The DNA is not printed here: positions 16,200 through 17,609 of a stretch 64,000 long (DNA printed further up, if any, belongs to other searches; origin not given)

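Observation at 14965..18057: Split, domain-permuted PEP-utilising phosphotransfer cassette bracketed by HD hydrolases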

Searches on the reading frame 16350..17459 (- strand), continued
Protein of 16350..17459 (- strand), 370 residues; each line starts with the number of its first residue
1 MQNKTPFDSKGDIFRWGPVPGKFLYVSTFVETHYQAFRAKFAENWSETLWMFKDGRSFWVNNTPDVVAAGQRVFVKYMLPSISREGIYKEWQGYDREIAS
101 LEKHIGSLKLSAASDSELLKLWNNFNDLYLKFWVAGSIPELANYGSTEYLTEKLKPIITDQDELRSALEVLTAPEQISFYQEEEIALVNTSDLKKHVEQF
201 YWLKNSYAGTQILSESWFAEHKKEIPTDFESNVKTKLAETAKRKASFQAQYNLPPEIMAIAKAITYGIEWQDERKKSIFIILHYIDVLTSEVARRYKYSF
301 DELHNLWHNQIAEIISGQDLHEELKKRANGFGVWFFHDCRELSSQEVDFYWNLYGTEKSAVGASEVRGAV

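Call 58: search_protein_families(library=pfam, proteins=[L008:4728-5807:+, L009:7594-8619:+, L015:4483-5538:+, L014:7412-8848:+, L014:8910-9956:+, L012:9290-10366:+, L012:8402-8770:+, L012:8830-9234:+, L017:5798-6532:+, L018:4524-5300:-], max_evalue=0.001)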
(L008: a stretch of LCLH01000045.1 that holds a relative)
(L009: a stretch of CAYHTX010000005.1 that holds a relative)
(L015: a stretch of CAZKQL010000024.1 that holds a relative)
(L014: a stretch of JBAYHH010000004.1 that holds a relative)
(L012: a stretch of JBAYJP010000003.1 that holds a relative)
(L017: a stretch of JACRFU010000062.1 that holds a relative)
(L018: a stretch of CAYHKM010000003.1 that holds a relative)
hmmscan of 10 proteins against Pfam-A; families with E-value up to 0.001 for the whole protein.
L008:4728-5807:+ (360 aa): 3 families
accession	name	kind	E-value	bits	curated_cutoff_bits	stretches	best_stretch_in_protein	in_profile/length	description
PF00483.29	NTP_transferase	-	3.9e-28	99.1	21.2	1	3-282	2-238/245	Nucleotidyl transferase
PF22640.1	ManC_GMP_beta-helix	-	6.5e-20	71.2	27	1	302-350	7-54/55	MannoseP isomerase/GMP-like beta-helix domain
PF12804.13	NTP_transf_3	-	4e-05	24.3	27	1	3-125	1-112/160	MobA-like NTP transferase domain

L009:7594-8619:+ (342 aa): 1 family
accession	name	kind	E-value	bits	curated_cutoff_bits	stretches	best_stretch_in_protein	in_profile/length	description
PF18941.5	DUF5688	-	0.00047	20.2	34.5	1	106-217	65-177/290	Family of unknown function (DUF5688)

L015:4483-5538:+ (352 aa): 1 family
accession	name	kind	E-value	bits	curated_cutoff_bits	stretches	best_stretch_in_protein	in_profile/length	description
PF01544.23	CorA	-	9.9e-71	238.9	27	1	58-348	3-292/292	CorA-like Mg2+ transporter protein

L014:7412-8848:+ (479 aa): 2 families
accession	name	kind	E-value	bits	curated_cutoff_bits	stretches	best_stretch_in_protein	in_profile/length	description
PF01943.22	Polysacc_synt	-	2e-20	73.8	28.2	1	10-270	4-271/274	Polysaccharide biosynthesis protein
PF13440.11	Polysacc_synt_3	-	3.4e-19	69.6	23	1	31-321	1-290/293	Polysaccharide biosynthesis protein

L014:8910-9956:+ (349 aa): 1 family
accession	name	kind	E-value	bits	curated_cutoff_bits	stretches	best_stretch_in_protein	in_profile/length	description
PF01594.21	AI-2E_transport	-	3.1e-52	178.2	34.3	1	10-336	2-324/327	AI-2E family transporter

L012:9290-10366:+ (359 aa): 1 family
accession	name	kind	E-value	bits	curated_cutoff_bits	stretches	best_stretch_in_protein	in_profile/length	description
PF01145.31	Band_7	-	1.1e-32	114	23.6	1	112-303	2-173/176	SPFH domain / Band 7 family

L012:8402-8770:+ (123 aa): 1 family
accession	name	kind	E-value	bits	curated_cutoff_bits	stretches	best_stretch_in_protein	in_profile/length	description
PF05635.17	23S_rRNA_IVP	-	1.1e-16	61.4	33.8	1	13-113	6-105/106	23S rRNA-intervening sequence protein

L012:8830-9234:+ (135 aa): 1 family
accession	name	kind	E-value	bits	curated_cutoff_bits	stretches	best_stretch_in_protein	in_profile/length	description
PF17329.7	DUF5367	-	4.3e-05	24.1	25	1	30-104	2-82/98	Family of unknown function (DUF5367)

L017:5798-6532:+ (245 aa): 1 family
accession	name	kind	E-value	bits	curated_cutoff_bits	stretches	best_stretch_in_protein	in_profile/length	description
PF02618.21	YceG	-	5.3e-48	164.3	32.4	2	35-182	67-193/275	YceG-like family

L018:4524-5300:- (259 aa): 2 families
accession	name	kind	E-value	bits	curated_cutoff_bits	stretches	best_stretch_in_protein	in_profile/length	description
PF00005.33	ABC_tran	-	3.7e-29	102.5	25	1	28-172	1-137/137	ABC transporter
PF13304.12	AAA_21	-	1.1e-08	35.9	27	0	144-201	238-298/304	AAA domain, putative AbiEii toxin, Type IV TA system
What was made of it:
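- Tried and rejected: The genes are heterogeneous: NTP-transferase, CorA, flippase, AI-2E transporter (call 58).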

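Call 69: search_protein_families(library=pfam, proteins=[P0118, P0193], max_evalue=10)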
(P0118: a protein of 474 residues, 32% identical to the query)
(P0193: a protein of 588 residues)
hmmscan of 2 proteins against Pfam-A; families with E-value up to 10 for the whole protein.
P0118 (474 aa): 2 families
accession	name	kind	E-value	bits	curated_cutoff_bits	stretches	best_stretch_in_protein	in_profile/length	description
PF00391.29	PEP-utilizers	-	7.3e-26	90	23.1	1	395-466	1-72/72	PEP-utilising enzyme, mobile domain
PF02350.25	Epimerase_2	-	0.018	14.4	30.6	1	369-444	218-283/347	UDP-N-acetylglucosamine 2-epimerase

P0193 (588 aa): 2 families
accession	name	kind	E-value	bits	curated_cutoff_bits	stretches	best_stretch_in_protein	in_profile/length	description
PF00391.29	PEP-utilizers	-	9.4e-21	73.7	23.1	2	506-575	3-72/72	PEP-utilising enzyme, mobile domain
PF24584.1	Ig_CYK3_C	-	0.037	14.7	27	1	307-371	35-98/105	CYK3 C-terminal Ig-like domain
